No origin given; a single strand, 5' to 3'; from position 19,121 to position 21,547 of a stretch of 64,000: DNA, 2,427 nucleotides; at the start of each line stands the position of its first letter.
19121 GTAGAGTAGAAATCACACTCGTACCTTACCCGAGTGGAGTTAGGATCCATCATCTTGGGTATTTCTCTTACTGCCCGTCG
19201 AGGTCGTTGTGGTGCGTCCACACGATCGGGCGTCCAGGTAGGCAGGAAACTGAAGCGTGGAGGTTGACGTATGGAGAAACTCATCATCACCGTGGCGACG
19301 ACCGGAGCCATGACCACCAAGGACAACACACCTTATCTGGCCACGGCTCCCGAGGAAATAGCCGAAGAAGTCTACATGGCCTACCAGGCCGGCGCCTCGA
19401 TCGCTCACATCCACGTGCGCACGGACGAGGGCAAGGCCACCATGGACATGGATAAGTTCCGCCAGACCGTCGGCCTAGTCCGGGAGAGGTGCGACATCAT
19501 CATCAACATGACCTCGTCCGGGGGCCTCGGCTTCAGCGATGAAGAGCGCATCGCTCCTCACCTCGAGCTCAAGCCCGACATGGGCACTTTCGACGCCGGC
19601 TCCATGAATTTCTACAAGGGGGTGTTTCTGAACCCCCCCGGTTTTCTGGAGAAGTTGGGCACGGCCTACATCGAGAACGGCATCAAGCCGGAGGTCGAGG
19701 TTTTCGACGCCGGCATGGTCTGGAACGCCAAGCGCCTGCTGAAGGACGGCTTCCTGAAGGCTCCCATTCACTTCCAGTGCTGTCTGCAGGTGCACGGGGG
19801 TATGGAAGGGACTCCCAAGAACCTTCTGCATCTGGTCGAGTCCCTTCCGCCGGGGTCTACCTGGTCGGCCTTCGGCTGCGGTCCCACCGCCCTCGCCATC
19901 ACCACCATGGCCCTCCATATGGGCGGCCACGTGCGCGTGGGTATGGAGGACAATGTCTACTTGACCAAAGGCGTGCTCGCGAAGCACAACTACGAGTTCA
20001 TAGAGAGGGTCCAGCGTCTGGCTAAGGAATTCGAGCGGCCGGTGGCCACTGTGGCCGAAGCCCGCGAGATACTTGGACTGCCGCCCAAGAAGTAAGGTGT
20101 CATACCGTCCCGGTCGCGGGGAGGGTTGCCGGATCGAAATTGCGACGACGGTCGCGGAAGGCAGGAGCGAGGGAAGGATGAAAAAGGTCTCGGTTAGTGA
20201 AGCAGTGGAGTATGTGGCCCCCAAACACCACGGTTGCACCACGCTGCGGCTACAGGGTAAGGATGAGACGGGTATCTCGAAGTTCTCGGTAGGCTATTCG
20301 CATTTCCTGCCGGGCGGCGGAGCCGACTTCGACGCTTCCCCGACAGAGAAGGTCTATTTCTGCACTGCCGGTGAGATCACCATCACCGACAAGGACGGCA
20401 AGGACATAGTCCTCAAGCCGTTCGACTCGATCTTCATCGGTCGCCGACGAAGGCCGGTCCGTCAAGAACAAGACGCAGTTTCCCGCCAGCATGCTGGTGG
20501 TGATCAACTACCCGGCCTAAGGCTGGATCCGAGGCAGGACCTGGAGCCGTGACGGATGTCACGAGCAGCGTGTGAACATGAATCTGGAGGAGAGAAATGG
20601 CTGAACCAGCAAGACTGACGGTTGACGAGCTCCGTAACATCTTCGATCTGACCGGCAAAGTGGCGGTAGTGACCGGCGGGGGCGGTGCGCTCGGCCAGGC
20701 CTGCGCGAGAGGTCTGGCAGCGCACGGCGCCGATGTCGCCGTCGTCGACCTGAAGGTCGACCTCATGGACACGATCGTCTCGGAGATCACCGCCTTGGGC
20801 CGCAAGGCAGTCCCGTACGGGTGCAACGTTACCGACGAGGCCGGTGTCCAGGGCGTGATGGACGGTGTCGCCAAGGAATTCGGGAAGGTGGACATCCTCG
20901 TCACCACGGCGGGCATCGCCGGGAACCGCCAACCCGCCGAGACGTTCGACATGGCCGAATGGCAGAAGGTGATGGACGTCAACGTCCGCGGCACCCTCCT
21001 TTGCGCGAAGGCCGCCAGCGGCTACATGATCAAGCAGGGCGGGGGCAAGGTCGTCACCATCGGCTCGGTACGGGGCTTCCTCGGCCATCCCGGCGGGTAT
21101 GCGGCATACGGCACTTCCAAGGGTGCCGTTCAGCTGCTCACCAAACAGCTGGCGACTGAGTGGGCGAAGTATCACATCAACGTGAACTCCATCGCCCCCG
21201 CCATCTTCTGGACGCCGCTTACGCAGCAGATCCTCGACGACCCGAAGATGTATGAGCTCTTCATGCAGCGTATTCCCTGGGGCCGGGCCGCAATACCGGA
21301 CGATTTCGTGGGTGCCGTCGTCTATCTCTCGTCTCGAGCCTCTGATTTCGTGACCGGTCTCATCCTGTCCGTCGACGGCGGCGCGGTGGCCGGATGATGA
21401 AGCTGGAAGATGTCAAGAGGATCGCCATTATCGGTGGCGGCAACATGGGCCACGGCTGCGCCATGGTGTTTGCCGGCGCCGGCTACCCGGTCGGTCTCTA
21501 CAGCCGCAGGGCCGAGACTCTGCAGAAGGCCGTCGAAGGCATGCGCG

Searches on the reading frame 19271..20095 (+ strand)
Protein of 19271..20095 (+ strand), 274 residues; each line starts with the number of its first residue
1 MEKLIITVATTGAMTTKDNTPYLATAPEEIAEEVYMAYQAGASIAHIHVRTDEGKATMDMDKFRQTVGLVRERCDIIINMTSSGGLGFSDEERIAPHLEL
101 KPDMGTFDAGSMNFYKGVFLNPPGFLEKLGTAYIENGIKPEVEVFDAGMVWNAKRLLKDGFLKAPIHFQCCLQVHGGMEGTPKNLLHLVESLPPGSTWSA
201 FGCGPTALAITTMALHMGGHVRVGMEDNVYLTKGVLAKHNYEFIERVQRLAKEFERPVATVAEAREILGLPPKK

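Call 28: search_protein_families(library=pfam, proteins=[window:19271-20095:+], max_evalue=0.001)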
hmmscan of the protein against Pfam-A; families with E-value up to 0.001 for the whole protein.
window:19271-20095:+ (274 aa): 1 family
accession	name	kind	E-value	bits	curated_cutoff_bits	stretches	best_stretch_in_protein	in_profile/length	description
PF05853.18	BKACE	-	4.5e-100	334.9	24.8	1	3-270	1-274/274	beta-keto acid cleavage enzyme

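Call 70: search_protein_families(library=ncbifam, proteins=[window:19271-20092:+], max_evalue=1e-10)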
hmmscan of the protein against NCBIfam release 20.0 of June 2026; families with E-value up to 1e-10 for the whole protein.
window:19271-20092:+ (274 aa): 4 families
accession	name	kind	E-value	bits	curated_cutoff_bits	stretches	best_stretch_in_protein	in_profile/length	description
NF052387.1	Lys_ferment_KCE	equivalog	3.6e-98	328.2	382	1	3-270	1-267/267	3-keto-5-aminohexanoate cleavage enzyme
NF053568.1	3OXCoAcCUPNH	equivalog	2e-66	224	350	1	3-271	3-273/274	3-oxoadipate:acetyl-CoA acetyltransferase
NF052389.1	Lys_KAL_CLE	exception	3.6e-61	207.2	725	1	3-272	170-438/440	bifunctional 3-aminobutyryl-CoA ammonia lyase/3-keto-5-aminohexanoate cleavage enzyme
NF053538.1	DixhxACActTsKce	equivalog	4.6e-61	206.5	430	2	118-270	146-302/310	3,5-dioxohexanoate:acetyl-CoA acetone transferase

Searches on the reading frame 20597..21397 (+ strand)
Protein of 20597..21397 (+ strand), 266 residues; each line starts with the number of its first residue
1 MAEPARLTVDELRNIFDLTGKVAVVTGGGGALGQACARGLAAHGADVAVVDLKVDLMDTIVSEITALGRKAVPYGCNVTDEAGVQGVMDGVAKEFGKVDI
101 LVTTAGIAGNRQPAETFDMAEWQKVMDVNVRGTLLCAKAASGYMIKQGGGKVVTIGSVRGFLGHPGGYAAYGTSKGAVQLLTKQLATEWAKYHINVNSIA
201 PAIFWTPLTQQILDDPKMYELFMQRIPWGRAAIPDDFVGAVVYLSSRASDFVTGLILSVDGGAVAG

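Call 28: search_protein_families(library=pfam, proteins=[window:20597-21397:+], max_evalue=0.001)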
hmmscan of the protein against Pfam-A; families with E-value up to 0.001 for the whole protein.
window:20597-21397:+ (266 aa): 5 families
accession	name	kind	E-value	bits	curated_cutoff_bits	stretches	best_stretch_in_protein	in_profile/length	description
PF13561.12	adh_short_C2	-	4.2e-58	197.1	27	1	32-262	8-234/236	Enoyl-(Acyl carrier protein) reductase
PF00106.31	adh_short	-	1.8e-53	181.4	26.6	1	21-215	1-193/195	short chain dehydrogenase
PF08659.16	KR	-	1.2e-11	45.3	22.6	1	24-172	4-150/180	KR domain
PF01073.25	3Beta_HSD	-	0.00018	21.1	22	1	24-140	1-103/280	3-beta hydroxysteroid dehydrogenase/isomerase family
PF01370.27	Epimerase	-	0.00042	20.2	20.9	1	24-158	2-116/240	NAD dependent epimerase/dehydratase family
